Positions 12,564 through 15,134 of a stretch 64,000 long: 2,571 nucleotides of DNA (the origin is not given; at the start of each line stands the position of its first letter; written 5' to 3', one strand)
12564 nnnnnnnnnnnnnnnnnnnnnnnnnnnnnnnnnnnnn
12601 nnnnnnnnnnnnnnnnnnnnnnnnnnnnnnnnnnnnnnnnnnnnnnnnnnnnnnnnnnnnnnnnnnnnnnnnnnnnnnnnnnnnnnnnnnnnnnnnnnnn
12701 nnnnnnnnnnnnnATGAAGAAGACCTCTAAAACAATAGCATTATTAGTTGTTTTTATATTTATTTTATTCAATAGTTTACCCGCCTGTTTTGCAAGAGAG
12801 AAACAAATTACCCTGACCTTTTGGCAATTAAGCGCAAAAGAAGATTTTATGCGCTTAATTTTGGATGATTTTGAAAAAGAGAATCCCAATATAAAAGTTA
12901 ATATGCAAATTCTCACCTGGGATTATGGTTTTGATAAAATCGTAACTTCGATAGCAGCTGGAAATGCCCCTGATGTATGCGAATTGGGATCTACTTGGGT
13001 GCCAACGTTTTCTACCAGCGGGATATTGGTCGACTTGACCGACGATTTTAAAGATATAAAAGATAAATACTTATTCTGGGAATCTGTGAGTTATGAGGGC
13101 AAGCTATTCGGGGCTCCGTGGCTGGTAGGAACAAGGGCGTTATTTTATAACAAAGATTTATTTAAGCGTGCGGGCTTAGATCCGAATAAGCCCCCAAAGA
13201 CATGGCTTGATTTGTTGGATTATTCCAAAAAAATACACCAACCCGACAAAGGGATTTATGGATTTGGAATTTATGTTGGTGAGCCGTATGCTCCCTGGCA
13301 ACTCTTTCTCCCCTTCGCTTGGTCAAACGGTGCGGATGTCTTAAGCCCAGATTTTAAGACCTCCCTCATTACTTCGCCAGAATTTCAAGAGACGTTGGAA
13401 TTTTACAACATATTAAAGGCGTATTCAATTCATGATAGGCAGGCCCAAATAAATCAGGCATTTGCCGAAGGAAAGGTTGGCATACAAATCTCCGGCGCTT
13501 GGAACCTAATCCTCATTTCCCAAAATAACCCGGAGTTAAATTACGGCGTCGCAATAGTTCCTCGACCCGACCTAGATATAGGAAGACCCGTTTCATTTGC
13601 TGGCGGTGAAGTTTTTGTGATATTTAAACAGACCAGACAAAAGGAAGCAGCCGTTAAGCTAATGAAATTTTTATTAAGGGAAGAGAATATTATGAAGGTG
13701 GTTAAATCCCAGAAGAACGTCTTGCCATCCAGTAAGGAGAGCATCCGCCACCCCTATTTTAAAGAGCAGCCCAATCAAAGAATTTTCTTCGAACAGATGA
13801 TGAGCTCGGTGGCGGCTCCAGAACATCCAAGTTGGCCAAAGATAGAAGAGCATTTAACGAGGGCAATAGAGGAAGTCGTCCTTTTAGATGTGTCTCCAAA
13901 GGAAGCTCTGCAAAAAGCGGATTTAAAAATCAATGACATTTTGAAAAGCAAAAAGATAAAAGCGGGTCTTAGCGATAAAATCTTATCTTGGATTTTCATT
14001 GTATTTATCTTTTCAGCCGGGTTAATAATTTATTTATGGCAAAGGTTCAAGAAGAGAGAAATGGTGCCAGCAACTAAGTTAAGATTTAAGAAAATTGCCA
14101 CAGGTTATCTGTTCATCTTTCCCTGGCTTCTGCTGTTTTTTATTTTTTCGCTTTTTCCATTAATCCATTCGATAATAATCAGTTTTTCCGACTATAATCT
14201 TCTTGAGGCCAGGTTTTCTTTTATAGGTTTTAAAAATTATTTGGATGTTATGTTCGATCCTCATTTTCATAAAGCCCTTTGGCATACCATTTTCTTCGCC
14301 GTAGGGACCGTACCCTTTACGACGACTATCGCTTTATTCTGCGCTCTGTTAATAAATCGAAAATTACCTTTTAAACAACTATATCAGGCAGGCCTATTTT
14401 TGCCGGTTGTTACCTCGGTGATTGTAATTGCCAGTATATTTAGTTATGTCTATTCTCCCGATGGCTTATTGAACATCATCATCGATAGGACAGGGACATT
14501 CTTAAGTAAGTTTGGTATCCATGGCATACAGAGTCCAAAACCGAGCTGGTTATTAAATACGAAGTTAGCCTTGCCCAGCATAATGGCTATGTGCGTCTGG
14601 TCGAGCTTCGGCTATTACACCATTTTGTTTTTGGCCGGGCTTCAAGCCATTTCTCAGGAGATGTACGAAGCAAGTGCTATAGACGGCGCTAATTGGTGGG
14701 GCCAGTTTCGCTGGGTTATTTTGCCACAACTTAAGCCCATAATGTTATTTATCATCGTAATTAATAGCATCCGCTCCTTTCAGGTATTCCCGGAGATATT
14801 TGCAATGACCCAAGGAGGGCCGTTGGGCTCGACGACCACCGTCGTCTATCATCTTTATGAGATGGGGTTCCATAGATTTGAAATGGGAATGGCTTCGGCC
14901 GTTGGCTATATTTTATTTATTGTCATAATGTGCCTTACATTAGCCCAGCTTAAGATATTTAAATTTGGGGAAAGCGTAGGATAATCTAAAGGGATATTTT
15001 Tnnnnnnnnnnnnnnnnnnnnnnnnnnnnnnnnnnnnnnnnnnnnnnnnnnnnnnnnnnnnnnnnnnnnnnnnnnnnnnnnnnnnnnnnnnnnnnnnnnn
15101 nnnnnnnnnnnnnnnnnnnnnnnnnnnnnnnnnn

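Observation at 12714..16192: Non-canonical ABC sugar importer: SBP fused to a MalF-type permease, and a MalG-type permease with a CBM-like insertion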

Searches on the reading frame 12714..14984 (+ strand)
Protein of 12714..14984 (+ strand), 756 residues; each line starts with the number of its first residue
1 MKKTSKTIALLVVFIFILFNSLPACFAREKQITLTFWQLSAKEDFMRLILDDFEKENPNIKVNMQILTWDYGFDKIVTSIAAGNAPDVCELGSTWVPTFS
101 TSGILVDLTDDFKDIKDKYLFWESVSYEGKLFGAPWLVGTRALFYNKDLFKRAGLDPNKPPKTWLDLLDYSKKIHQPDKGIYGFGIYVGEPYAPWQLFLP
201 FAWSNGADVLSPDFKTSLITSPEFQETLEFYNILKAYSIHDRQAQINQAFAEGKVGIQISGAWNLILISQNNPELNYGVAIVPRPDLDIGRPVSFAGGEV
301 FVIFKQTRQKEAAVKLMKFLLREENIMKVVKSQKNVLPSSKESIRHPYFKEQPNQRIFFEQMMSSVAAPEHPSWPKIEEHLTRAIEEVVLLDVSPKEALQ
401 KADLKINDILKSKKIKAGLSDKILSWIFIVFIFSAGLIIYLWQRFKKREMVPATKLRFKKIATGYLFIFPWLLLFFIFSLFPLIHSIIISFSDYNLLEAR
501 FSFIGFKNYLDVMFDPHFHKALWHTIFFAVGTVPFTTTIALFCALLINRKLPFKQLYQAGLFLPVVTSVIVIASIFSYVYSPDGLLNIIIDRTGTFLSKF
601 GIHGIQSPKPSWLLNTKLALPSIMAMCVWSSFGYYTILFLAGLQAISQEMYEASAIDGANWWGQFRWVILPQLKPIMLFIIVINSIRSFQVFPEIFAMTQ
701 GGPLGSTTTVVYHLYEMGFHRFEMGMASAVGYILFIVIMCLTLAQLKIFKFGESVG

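Call 3: search_protein_families(library=pfam, proteins=[window:12714-14984:+], max_evalue=0.01)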
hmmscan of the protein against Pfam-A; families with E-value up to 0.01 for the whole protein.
window:12714-14984:+ (756 aa): 3 families
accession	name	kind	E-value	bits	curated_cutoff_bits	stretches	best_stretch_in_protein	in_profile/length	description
PF01547.30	SBP_bac_1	-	2e-48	166.4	26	1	44-325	9-305/307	Bacterial extracellular solute-binding protein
PF13416.11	SBP_bac_8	-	2.5e-43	149.3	27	1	50-354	3-276/279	Bacterial extracellular solute-binding protein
PF00528.27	BPD_transp_1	-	9.1e-14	52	26.4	1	538-741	3-169/184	Binding-protein-dependent transport system inner membrane component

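Call 4: search_protein_families(library=ncbifam, proteins=[window:12714-14984:+], max_evalue=0.01)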
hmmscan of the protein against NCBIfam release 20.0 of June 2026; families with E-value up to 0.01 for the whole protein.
window:12714-14984:+ (756 aa): 21 families
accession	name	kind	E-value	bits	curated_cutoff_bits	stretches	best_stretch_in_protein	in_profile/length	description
NF007852.0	PRK10561.1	equivalog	1.7e-31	110.2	335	1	457-748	7-287/295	sn-glycerol-3-phosphate ABC transporter permease UgpA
NF053763.1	ABCarbgalBndGanS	equivalog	2.7e-23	82.4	700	2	29-184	36-184/420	galactooligosaccharide ABC transporter substrate-binding protein GanS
NF008232.0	PRK10999.1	equivalog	5.7e-21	74.8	392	1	503-750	264-516/520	maltose ABC transporter permease MalF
NF007011.0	PRK09474.1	equivalog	3.8e-20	72.1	291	1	3-406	5-394/396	maltose/maltodextrin ABC transporter substrate-binding protein MalE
NF040931.1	ABC_arch_GlcT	equivalog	1.6e-19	70.6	360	1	473-743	6-269/278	glucose ABC transporter permease GlcT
NF008211.0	PRK10974.1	equivalog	6.4e-18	64.6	411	1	48-410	45-431/439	sn-glycerol-3-phosphate ABC transporter substrate-binding protein UgpB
TIGR00969.1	3a0106s02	subfamily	3.9e-10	39.6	240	1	497-741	38-262/272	sulfate ABC transporter permease subunit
TIGR03262.1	PhnU2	equivalog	4.7e-10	38.7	593.25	1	470-736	9-244/546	putative 2-aminoethylphosphonate ABC transporter permease subunit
TIGR03850.1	bind_CPR_0540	equivalog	2.3e-09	36.4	299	1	44-339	48-363/437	carbohydrate ABC transporter substrate-binding protein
TIGR03851.1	chitin_NgcE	equivalog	8.6e-09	34.8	399.65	1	123-335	145-366/450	N-acetylglucosamine/diacetylchitobiose ABC transporter substrate-binding protein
TIGR02140.1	permease_CysW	equivalog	8.8e-09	35.2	329.1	1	504-744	31-250/261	sulfate ABC transporter permease subunit CysW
TIGR02139.1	permease_CysT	equivalog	2.5e-06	27.3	246.1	1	497-743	27-253/265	sulfate ABC transporter permease subunit CysT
NF008208.0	PRK10971.1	equivalog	3.1e-06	26.9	415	1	495-742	33-260/277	sulfate/thiosulfate ABC transporter permease CysT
NF006954.0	PRK09433.1-5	equivalog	7.1e-06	25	821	1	516-754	50-259/530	thiamine/thiamine pyrophosphate ABC transporter permease ThiP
TIGR01581.1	Mo_ABC_porter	hypoth_equivalog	2.1e-05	24.1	210.3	1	506-743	7-224/225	ABC transporter permease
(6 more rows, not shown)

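Call 8: find_homologous_proteins(query=window:12714-14984:+, max_evalue=1e-10)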
Query window:12714-14984:+ (756 aa): 402 proteins with E <= 1e-10 among 8000 candidates; the best 120 are listed.
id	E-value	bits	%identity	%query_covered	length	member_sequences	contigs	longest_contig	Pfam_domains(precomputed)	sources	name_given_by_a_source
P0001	0.0e+0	1724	100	100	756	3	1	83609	PF13416.12,PF00528.28,PF01547.31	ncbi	ncbi:MAG: extracellular solute-binding protein [Candidatus Omnitrophota bacterium]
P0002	0.0e+0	1224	71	97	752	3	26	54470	PF13416.12,PF00528.28,PF01547.31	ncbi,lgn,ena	-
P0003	0.0e+0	1217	70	100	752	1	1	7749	PF13416.12,PF00528.28,PF01547.31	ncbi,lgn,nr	ncbi:MAG: extracellular solute-binding protein [Candidatus Omnitrophica bacterium]|nr:extracellular 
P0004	0.0e+0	1202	68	99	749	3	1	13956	PF13416.12,PF00528.28,PF01547.31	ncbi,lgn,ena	ncbi:MAG: extracellular solute-binding protein [Candidatus Omnitrophota bacterium]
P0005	0.0e+0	1052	61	96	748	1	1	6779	PF13416.12,PF00528.28,PF01547.31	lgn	-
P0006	0.0e+0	1035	60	99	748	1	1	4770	PF13416.12,PF00528.28,PF01547.31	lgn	-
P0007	1.2e-281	955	57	99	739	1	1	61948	PF13416.12,PF00528.28,PF01547.31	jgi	jgi:multiple sugar transport system substrate-binding protein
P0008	5.4e-280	949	54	100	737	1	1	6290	PF13416.12,PF00528.28,PF01547.31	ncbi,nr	ncbi:MAG: extracellular solute-binding protein [Candidatus Omnitrophica bacterium]|nr:extracellular 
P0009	1.3e-277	941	54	100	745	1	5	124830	PF13416.12,PF00528.28,PF01547.31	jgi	-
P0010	3.9e-276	937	55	98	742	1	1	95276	PF13416.12,PF00528.28,PF01547.31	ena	-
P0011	9.7e-276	935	53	99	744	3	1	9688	PF13416.12,PF00528.28,PF01547.31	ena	-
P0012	1.1e-275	935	54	99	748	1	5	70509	PF13416.12,PF00528.28,PF01547.31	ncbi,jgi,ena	-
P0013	2.2e-275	934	57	94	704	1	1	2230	PF13416.12,PF00528.28,PF01547.31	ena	-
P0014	8.6e-275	932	54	99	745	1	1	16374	PF13416.12,PF00528.28,PF01547.31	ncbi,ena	-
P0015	1.2e-274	932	54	96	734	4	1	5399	PF13416.12,PF00528.28,PF01547.31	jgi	-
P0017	1.8e-273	928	53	99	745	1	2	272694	PF13416.12,PF00528.28,PF01547.31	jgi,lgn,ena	-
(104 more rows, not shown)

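Call 12: find_encoding_contigs(protein=P0017, flank=10000, max_places=2)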
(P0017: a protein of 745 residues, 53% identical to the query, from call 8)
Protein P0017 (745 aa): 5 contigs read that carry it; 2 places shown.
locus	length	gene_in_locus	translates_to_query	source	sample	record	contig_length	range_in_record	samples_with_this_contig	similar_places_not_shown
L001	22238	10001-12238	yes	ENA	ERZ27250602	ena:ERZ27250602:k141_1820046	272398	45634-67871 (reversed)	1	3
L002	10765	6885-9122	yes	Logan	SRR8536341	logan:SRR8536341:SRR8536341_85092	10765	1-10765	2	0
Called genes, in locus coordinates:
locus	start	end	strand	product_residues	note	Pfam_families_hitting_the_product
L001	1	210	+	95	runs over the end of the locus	-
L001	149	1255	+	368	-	PF04055:Radical_SAM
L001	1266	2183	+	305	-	PF27840:ScmC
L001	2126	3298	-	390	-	PF04932:Wzy_C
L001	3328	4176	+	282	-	PF13641:Glyco_tranf_2_3, PF00535:Glycos_transf_2, PF13632:Glyco_trans_2_3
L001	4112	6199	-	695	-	PF21620:SlpA_C (weak)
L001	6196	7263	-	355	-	-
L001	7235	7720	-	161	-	-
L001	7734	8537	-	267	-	-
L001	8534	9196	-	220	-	-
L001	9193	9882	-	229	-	PF06888:Put_Phosphatase, PF12710:HAD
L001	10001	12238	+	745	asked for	PF01547:SBP_bac_1, PF13416:SBP_bac_8, PF00528:BPD_transp_1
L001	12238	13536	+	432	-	PF21582:CBM30 (faint), PF00528:BPD_transp_1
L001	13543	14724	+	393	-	PF01979:Amidohydro_1, PF07969:Amidohydro_3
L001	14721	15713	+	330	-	-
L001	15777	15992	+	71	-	PF10049:DUF2283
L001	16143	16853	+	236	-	-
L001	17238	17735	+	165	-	PF19502:DUF6036 (weak)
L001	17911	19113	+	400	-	PF00480:ROK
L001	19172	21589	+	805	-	PF06165:GH94_b-supersand, PF17167:Glyco_hydro_94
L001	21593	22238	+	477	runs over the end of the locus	PF02878:PGM_PMM_I, PF02879:PGM_PMM_II, PF02880:PGM_PMM_III, PF00408:PGM_PMM_IV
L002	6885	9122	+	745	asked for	PF01547:SBP_bac_1, PF13416:SBP_bac_8, PF00528:BPD_transp_1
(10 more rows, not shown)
